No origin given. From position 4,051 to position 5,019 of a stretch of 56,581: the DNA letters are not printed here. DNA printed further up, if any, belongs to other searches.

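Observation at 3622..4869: Phosphoglycosyltransferase-like catalytic domain without its membrane helix, followed by a second hyper-basic ORF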

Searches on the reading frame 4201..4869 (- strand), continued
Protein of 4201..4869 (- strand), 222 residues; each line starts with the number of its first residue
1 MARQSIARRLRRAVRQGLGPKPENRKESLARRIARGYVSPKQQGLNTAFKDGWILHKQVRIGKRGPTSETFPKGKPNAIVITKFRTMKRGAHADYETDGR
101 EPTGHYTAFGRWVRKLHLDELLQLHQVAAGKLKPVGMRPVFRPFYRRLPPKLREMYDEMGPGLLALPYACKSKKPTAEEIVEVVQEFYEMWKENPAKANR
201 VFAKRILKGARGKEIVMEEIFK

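Call 31: search_solved_structures(query=A1, max_evalue=0.01, show_alignments=2)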
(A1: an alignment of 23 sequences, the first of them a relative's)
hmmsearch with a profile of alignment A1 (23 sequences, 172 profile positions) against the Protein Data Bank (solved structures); distinct sequences matched with E-value up to 0.01: 7.
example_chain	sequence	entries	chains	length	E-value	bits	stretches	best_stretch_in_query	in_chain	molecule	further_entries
30us_A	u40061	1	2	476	2.9e-22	82.6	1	10-120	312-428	UDP-Gal::undecaprenolphosphate Gal-1-P transferase WbaP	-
30wc_A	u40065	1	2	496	3.1e-22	82.5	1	10-120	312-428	Undecaprenyl-phosphate galactose phosphotransferase WbaP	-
9s7s_A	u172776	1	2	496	3.1e-22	82.5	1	10-120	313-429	UDP-Gal::undecaprenolphosphate Gal-1-P transferase WbaP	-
9s8l_A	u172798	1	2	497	3.1e-22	82.5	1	10-120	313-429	UDP-Gal::undecaprenolphosphate Gal-1-P transferase WbaP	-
8t53_A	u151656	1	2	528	2.9e-21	79.4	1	12-120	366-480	Undecaprenyl-phosphate galactose phosphotransferase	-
8e37_B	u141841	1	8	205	1.8e-17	67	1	11-136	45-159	N,N'-diacetylbacilliosaminyl-1-phosphate transferase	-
8g1n_A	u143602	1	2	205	8e-17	64.9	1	11-136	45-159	N,N'-diacetylbacilliosaminyl-1-phosphate transferase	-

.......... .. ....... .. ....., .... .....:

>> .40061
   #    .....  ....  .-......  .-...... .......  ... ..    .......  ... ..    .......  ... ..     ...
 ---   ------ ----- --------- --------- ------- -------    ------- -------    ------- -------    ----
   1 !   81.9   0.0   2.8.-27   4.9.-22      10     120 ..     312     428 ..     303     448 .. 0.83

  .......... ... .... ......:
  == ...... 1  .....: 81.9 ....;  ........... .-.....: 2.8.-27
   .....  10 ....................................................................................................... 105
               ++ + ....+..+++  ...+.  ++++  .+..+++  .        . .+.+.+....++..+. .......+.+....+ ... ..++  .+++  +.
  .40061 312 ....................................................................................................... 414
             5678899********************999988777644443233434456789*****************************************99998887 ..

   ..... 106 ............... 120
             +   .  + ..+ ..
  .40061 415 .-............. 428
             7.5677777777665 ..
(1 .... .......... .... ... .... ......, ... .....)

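Call 37: predict_structure(alignment_id=A2)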
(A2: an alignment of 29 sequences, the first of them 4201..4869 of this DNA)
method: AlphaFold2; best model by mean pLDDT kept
length: 222 residues; sequences in the alignment: 29
mean_pLDDT: 80.3   pTM: 0.69
mean pLDDT of the five models: 80.3, 79.7, 78.5, 77.5, 77.5
residues with pLDDT >= 90: 111; 70-90: 45; 50-70: 54; < 50: 12
segments of 3 or more residues with pLDDT < 50: 36-44
pLDDT, mean of each block of 10 residues (from residue 1): 67 74 58 49 51 86 70 77 90 68 83 89 94 95 92 94 95 91 97 98 92 60 61
secondary structure, 60 per line:
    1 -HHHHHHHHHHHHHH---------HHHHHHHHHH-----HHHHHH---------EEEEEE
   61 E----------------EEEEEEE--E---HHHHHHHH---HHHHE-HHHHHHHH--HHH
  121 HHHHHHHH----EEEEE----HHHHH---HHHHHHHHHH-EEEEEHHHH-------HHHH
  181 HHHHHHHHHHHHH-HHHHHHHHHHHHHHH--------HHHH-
elements in order: H2-15 H25-34 H40-45 E55-61 E78-84 H91-98 H102-105 H108-115 H118-128 E133-137 H142-146 H150-159 E161-165 H166-169 H177-193 H195-209 H218-221

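Call 41: fold_search(model_id=the predicted structure, library=pdb)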
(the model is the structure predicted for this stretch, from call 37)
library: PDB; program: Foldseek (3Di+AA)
matches with E <= 10: 149; with E <= 0.001: 3
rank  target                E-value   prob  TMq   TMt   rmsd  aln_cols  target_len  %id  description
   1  8g1n_B                4.8e-05  1.00  0.52  0.59   8.0       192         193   19  Structure of Campylobacter concisus PglC I57M/Q175M Variant with modeled C-terminus (released 2023-05-31)
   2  8g1n_A                5.7e-05  1.00  0.47  0.53   8.1       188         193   20  Structure of Campylobacter concisus PglC I57M/Q175M Variant with modeled C-terminus (released 2023-05-31)
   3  8e37_A                6.1e-05  1.00  0.50  0.59  14.7       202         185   18  Structure of Campylobacter concisus wild-type SeMet PglC (released 2023-09-06)
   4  8t53_A                3.4e-03  1.00  0.43  0.25  12.7       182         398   20  S. enterica WbaP in a styrene maleic acid liponanoparticle (released 2024-02-14)
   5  6o8q_B                1.1e+00  0.06  0.11  0.20  15.1        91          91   15  HUaa 19bp SYM DNA pH 4.5 (released 2020-03-18)
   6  5etl_D                1.3e+00  0.05  0.10  0.13   6.4        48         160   23  E. coli 6-hydroxymethyl-7,8-dihydropterin pyrophosphokinase complexed with AMPCPP and inhibitor at 1.82 angstrom resol (released 2016-05-04)
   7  5etl_C                1.3e+00  0.04  0.11  0.15  13.8        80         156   18  E. coli 6-hydroxymethyl-7,8-dihydropterin pyrophosphokinase complexed with AMPCPP and inhibitor at 1.82 angstrom resol (released 2016-05-04)
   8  8tew_1                1.4e+00  0.03  0.10  0.02  21.5        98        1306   17  Human cytomegalovirus penton vertex, CVSC-bound configuration (released 2024-03-06)
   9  9rl4_P                1.4e+00  0.02  0.09  0.06  24.0        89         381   17  Structure of BAF in complex with OCT4-SOX2-bound nucleosome - SHL-6 (released 2026-02-11)
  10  4lm6_A                1.9e+00  0.08  0.12  0.34   7.0        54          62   11  Light harvesting complex PC612 from the cryptophyte Hemiselmis virescens M1635 (released 2014-06-18)
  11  3kue                  2.1e+00  0.03  0.11  0.13   6.7        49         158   22  Crystal structure of E. coli HPPK(E77A) (released 2010-11-24)
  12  6lmj_B                2.1e+00  0.02  0.09  0.14  13.5        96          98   17  ASFV pA104R in complex with double-strand DNA (released 2020-05-13)
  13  4lmx_E                2.2e+00  0.06  0.12  0.30  10.9        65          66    9  Light harvesting complex PE555 from the cryptophyte Hemiselmis andersenii CCMP644 (released 2014-06-18)
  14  6woo_XX               2.2e+00  0.03  0.10  0.14  13.3        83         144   24  CryoEM structure of yeast 80S ribosome with Met-tRNAiMet, eIF5B, and GDP (released 2020-09-23)
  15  8gym_D                2.2e+00  0.01  0.06  0.05  12.4        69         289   20  Cryo-EM structure of Tetrahymena thermophila respiratory mega-complex MC IV2+(I+III2+II)2 (released 2023-06-14)
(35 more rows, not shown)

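Call 42: search_solved_structures(query=window:4201-4869:-, max_evalue=0.1, show_alignments=5)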
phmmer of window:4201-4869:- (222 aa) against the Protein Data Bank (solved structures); distinct sequences matched with E-value up to 0.1: 7.
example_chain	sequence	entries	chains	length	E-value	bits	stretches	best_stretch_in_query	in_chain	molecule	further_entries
8t53_A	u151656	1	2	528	0.001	22.2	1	89-145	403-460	Undecaprenyl-phosphate galactose phosphotransferase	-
8e37_B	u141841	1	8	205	0.0025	21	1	79-165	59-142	N,N'-diacetylbacilliosaminyl-1-phosphate transferase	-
8g1n_A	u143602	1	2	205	0.0048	20.1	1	81-165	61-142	N,N'-diacetylbacilliosaminyl-1-phosphate transferase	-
30us_A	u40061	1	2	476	0.053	16.6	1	101-151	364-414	UDP-Gal::undecaprenolphosphate Gal-1-P transferase WbaP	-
9s7s_A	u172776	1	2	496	0.057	16.6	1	101-151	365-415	UDP-Gal::undecaprenolphosphate Gal-1-P transferase WbaP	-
30wc_A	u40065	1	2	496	0.057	16.6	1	101-151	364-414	Undecaprenyl-phosphate galactose phosphotransferase WbaP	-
9s8l_A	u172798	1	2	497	0.057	16.6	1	101-151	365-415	UDP-Gal::undecaprenolphosphate Gal-1-P transferase WbaP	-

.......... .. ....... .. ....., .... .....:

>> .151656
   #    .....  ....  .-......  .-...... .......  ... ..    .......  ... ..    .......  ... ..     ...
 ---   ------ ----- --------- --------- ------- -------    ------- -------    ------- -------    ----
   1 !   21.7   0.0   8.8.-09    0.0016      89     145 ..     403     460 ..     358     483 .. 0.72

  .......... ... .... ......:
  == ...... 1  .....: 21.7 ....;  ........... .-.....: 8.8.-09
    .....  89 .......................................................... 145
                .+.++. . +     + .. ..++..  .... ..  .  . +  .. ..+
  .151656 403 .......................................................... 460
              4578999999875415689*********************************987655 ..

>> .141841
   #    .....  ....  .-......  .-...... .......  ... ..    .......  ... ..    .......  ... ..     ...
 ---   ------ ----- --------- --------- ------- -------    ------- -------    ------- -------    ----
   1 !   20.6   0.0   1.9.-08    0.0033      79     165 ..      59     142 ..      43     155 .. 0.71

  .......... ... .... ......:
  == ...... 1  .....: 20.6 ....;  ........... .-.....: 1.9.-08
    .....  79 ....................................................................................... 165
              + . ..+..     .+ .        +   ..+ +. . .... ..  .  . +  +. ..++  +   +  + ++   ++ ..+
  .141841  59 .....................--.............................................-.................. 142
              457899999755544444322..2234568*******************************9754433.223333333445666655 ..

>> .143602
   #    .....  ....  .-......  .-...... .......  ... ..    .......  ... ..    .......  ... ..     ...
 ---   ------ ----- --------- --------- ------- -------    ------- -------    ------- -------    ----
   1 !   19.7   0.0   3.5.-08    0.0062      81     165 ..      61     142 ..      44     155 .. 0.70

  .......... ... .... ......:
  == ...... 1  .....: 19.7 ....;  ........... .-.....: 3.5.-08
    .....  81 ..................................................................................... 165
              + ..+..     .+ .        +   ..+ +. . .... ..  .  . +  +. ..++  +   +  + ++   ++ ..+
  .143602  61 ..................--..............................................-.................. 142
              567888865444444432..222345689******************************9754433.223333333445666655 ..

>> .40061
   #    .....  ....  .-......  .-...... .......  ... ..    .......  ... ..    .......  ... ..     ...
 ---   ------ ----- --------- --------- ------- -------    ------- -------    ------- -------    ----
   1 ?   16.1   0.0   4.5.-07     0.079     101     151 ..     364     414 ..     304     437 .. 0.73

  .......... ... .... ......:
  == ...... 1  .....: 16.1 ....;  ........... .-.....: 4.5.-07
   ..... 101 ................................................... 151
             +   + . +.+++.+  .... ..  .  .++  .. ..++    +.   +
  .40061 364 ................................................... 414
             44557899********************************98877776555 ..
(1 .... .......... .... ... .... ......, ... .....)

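Call 47: find_related_loci(query=A4, collection=genome_contigs, flank=6000)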
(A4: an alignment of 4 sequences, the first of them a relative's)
Query A4 (222 aa) in genome_contigs; peptide patterns used: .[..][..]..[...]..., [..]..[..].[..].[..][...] (x = any residue, [..] = any of these).
73 stretches matched a pattern; 9 encode a relative of the query (tblastn E <= 1e-3); 9 distinct loci.
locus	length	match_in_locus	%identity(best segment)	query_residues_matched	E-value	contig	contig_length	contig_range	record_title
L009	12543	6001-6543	55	40-219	1e-61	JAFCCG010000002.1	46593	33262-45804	MAG: Chloroflexi bacterium isolate AB_1215_Bin_59 AB_1215_Bin_59.fna_scaffold_504, whole genome shotgun sequence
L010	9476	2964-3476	40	37-207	1e-34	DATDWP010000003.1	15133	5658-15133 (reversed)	MAG TPA_asm: archaeon isolate SMAG_U8115 k141_1414220, whole genome shotgun sequence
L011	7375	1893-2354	37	49-210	4e-32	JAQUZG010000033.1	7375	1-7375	MAG: Candidatus ainarchaeum sp. isolate STD2_255 NODE_41609_length_7375_cov_18.089266_Sandtown_D2, whole genome shotgun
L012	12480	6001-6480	36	48-209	5e-30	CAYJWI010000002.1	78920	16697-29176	MAG TPA_asm: uncultured archaeon isolate ERP125453_co1_517 genome assembly, contig: NODE_170_length_78920_cov_11.866443,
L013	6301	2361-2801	29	54-204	2e-9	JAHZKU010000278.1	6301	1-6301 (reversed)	MAG: Actinomycetes bacterium isolate O_S4.2_bin.5 k141_1414545, whole genome shotgun sequence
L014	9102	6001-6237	35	54-139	1e-6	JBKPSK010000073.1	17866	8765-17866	MAG: Pseudomonadota bacterium isolate GS_EKS_MAG_00024 GS_EKS_000001956849, whole genome shotgun sequence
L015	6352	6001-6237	35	54-139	2e-6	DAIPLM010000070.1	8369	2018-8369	MAG TPA_asm: Sphingomicrobium sp. isolate CTOTU27530 NODE_1763_length_8369_cov_6.168391, whole genome shotgun sequence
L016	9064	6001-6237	31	54-139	6e-6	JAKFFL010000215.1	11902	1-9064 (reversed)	MAG: Sphingomonas sp. isolate LC099 contig-124_6441, whole genome shotgun sequence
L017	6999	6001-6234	33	52-139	6e-5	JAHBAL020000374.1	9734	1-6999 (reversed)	MAG: Anaerolineae bacterium isolate AQU-02 c_000000032464, whole genome shotgun sequence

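Call 56: search_protein_families(library=phrogs, proteins=[window:4201-4869:-], max_evalue=0.1)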
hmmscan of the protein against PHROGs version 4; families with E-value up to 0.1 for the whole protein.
window:4201-4869:- (222 aa): 0 families

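Call 59: search_solved_structures(query=P0190, max_evalue=0.00001, show_alignments=5)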
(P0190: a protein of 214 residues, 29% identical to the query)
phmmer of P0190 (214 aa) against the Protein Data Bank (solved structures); distinct sequences matched with E-value up to 0.00001: 7.
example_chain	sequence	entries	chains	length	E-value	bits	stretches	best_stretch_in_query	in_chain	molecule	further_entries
8t53_A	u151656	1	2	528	6.4e-45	156.5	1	21-213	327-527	Undecaprenyl-phosphate galactose phosphotransferase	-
30us_A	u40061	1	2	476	3.9e-43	150.6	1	21-214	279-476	UDP-Gal::undecaprenolphosphate Gal-1-P transferase WbaP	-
9s7s_A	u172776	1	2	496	4.4e-43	150.5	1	21-214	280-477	UDP-Gal::undecaprenolphosphate Gal-1-P transferase WbaP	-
30wc_A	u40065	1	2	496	4.4e-43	150.5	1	21-214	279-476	Undecaprenyl-phosphate galactose phosphotransferase WbaP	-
9s8l_A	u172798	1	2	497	4.5e-43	150.4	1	21-214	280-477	UDP-Gal::undecaprenolphosphate Gal-1-P transferase WbaP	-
8e37_B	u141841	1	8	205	1.3e-29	106.5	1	20-212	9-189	N,N'-diacetylbacilliosaminyl-1-phosphate transferase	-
8g1n_A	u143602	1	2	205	1.7e-29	106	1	20-212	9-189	N,N'-diacetylbacilliosaminyl-1-phosphate transferase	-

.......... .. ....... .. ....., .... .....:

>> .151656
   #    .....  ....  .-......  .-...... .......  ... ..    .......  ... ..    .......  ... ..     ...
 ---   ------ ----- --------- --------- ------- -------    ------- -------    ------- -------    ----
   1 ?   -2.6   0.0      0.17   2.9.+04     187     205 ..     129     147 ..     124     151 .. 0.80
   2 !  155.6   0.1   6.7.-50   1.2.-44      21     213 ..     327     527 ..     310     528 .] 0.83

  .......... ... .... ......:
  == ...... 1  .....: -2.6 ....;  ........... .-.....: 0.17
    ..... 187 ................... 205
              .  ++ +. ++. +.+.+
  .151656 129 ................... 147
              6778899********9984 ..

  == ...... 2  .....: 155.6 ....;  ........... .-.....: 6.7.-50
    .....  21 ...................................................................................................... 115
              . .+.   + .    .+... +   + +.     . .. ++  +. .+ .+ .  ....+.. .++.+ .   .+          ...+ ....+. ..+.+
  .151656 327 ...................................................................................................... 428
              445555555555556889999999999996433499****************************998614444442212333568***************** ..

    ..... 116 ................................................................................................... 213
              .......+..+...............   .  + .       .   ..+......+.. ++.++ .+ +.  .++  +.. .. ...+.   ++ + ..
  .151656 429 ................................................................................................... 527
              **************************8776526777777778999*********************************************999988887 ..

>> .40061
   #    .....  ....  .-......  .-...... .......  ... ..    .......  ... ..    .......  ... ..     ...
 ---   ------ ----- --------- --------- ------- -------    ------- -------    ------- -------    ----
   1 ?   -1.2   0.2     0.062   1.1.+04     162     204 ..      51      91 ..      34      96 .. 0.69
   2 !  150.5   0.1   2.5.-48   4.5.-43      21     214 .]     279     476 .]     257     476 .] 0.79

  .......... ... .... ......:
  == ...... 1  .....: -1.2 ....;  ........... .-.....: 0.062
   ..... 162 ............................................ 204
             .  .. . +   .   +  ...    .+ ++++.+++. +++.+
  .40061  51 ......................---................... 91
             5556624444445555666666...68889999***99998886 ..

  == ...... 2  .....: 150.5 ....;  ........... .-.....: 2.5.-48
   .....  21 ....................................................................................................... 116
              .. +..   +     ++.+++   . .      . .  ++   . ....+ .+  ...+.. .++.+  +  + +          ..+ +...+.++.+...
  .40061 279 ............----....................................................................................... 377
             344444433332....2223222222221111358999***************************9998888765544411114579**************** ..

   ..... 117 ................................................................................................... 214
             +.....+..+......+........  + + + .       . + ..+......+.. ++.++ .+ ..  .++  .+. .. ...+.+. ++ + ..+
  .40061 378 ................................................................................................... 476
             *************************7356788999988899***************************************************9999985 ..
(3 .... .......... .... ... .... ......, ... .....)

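Call 63: find_encoding_contigs(protein=P0159, flank=7000, max_places=1)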
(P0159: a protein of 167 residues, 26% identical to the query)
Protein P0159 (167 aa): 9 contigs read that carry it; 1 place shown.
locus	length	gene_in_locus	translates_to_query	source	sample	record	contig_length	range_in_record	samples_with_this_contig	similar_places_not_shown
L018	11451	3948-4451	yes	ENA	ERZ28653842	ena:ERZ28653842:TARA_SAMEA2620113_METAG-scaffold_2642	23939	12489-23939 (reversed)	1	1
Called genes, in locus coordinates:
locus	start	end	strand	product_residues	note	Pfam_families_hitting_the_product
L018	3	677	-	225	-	?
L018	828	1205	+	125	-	PF18477:PIN_9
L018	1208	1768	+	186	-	PF03876:SHS2_Rpb7-N, PF00575:S1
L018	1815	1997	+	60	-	PF06093:Spt4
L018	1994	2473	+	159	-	PF01282:Ribosomal_S24e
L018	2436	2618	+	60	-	PF01599:Ribosomal_S27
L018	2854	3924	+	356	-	PF01941:AdoMet_Synthase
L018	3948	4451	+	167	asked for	PF02397:Bac_transf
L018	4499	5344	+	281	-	PF01875:Memo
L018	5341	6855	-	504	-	PF02511:Thy1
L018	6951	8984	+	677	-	PF13522:GATase_6, PF13537:GATase_7, PF00733:Asn_synthase, PF24167:DUF7411 (weak), PF00733:Asn_synthase, PF01902:Diphthami_syn_2_N, PF28410:Diphthami_syn_2_C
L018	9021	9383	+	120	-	-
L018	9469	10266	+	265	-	PF05116:S6PP, PF08282:Hydrolase_3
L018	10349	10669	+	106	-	PF04014:MazE_antitoxin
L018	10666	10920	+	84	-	PF05016:ParE_toxin, PF15781:ParE-like_toxin (faint)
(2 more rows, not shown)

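Call 64: find_encoding_contigs(protein=P0162, flank=7000, max_places=1)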
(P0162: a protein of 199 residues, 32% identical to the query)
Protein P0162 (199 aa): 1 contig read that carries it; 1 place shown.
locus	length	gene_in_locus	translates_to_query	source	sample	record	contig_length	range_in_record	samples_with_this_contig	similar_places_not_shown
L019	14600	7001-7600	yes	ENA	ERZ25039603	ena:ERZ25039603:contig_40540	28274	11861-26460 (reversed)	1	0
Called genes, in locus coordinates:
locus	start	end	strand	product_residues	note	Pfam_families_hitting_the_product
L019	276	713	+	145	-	PF01797:Y1_Tnp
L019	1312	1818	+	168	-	PF04932:Wzy_C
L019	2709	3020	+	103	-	-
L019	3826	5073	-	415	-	PF01609:DDE_Tnp_1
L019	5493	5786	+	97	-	PF04255:DUF433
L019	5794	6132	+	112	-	PF18480:DUF5615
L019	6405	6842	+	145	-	PF01797:Y1_Tnp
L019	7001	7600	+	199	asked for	PF02397:Bac_transf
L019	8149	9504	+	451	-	PF05598:DUF772, PF01609:DDE_Tnp_1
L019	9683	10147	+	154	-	PF07238:PilZ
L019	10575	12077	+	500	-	PF00078:RVT_1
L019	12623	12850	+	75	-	-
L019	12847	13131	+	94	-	PF15738:YafQ_toxin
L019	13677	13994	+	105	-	PF01909:NTP_transf_2, PF18765:Polbeta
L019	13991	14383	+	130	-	PF05168:HEPN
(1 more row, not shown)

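Call 65: find_encoding_contigs(protein=P0176, flank=7000, max_places=1)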
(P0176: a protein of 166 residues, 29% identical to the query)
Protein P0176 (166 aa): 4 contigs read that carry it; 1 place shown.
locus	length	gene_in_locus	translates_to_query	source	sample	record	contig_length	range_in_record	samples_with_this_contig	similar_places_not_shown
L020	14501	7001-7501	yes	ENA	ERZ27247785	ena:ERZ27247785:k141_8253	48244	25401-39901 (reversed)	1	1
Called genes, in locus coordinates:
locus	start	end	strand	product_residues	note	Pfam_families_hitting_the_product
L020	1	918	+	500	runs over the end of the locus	-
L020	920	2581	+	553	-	PF05048:NosD, PF13229:Beta_helix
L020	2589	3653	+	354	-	-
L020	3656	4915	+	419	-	-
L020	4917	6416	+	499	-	-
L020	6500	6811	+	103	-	-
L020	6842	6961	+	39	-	-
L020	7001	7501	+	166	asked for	PF02397:Bac_transf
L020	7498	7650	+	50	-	-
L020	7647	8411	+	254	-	PF00456:Transketolase_N, PF13292:DXP_synthase_N, PF02775:TPP_enzyme_C (weak)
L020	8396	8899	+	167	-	PF02779:Transket_pyr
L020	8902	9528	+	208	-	PF13489:Methyltransf_23, PF13847:Methyltransf_31, PF08241:Methyltransf_11, PF08242:Methyltransf_12, PF13649:Methyltransf_25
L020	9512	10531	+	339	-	PF01041:DegT_DnrJ_EryC1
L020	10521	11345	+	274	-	PF00106:adh_short (weak), PF01073:3Beta_HSD, PF01370:Epimerase, PF02719:Polysacc_synt_2, PF04321:RmlD_sub_bind, PF07993:NAD_binding_4 (weak), PF16363:GDP_Man_Dehyd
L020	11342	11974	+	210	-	PF08241:Methyltransf_11, PF08242:Methyltransf_12 (weak), PF13649:Methyltransf_25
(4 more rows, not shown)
